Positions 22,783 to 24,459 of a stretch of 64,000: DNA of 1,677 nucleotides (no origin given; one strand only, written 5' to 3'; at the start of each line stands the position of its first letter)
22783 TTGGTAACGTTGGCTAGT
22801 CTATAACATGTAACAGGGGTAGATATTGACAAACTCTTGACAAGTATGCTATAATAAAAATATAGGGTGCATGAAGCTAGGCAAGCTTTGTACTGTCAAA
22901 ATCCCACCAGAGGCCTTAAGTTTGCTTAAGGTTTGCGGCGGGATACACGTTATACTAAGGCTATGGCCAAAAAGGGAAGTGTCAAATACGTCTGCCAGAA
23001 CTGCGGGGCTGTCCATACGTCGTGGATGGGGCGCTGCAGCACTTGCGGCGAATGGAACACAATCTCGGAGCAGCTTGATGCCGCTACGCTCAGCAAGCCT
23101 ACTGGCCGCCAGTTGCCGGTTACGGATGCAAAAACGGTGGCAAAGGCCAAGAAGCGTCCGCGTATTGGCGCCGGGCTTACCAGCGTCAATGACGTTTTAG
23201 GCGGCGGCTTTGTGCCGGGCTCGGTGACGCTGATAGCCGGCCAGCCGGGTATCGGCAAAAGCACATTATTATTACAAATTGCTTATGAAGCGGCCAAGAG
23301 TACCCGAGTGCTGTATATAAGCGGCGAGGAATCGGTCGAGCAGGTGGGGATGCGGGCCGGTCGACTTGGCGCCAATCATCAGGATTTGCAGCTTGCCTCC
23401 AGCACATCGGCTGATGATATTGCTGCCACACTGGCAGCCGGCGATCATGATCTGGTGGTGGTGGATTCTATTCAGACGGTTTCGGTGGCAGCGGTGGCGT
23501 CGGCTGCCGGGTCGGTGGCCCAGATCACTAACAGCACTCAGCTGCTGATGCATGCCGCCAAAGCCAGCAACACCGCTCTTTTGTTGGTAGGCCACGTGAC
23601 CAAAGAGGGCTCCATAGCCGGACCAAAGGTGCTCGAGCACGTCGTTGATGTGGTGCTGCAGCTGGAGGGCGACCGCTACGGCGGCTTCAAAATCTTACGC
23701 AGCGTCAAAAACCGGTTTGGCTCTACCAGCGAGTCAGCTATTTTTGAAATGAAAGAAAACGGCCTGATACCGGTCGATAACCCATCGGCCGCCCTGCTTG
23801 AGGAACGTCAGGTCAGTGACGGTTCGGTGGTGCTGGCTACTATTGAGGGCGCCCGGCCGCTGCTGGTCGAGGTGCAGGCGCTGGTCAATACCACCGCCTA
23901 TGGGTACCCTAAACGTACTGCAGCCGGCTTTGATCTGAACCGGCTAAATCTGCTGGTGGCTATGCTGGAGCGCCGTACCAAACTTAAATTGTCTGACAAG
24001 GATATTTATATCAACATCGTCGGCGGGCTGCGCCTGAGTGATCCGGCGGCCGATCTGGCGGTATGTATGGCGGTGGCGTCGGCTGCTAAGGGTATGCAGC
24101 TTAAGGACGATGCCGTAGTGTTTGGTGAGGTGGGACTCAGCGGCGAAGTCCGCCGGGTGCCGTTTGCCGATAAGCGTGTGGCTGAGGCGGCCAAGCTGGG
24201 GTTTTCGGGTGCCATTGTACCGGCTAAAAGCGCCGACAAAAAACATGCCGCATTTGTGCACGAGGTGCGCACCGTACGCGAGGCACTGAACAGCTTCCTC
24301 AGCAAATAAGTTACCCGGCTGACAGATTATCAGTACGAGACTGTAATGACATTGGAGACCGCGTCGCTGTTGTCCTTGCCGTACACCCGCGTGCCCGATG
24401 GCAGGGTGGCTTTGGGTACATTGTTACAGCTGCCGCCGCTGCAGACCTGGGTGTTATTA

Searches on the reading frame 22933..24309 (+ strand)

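Call 10: search_protein_families(library=pfam, proteins=[window:22933-24309:+])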
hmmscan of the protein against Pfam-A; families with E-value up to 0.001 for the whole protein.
window:22933-24309:+ (458 aa): 12 families
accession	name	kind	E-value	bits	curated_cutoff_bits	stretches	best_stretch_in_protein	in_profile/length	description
PF06745.19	ATPase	-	6.4e-16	58.9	26.6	1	81-154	4-79/231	KaiC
PF13481.12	AAA_25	-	3.4e-15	56.6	27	1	80-226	17-194/195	AAA domain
PF18073.7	Zn_ribbon_LapB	-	2.8e-11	43.3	25.7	1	19-46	1-28/28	Rubredoxin metal binding domain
PF13541.12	ChlI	-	2.6e-09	37.4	27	1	349-432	36-120/121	Subunit ChlI of Mg-chelatase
PF03796.21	DnaB_C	-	2.4e-08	34.1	27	1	81-142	5-67/255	DnaB-like helicase C terminal domain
PF25199.1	nSTAND_NTPase5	-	5.4e-06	26.7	34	1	96-134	41-81/145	Novel STAND NTPase 5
PF13479.12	AAA_24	-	0.00014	22.2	27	1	99-184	5-77/195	AAA domain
PF20720.3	nSTAND3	-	0.00015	22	27.2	1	98-138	19-60/155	Novel STAND NTPase 3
PF05362.19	Lon_C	-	0.00028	20.9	21.1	1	353-434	91-173/205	Lon protease (S16) C-terminal proteolytic domain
PF00154.27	RecA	-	0.00029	20.8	27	1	78-203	33-162/262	recA bacterial DNA recombination protein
PF00005.33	ABC_tran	-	0.00046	21.2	25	1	94-177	9-80/137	ABC transporter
PF13173.12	AAA_14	-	0.00096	19.6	27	0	98-183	4-74/129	AAA domain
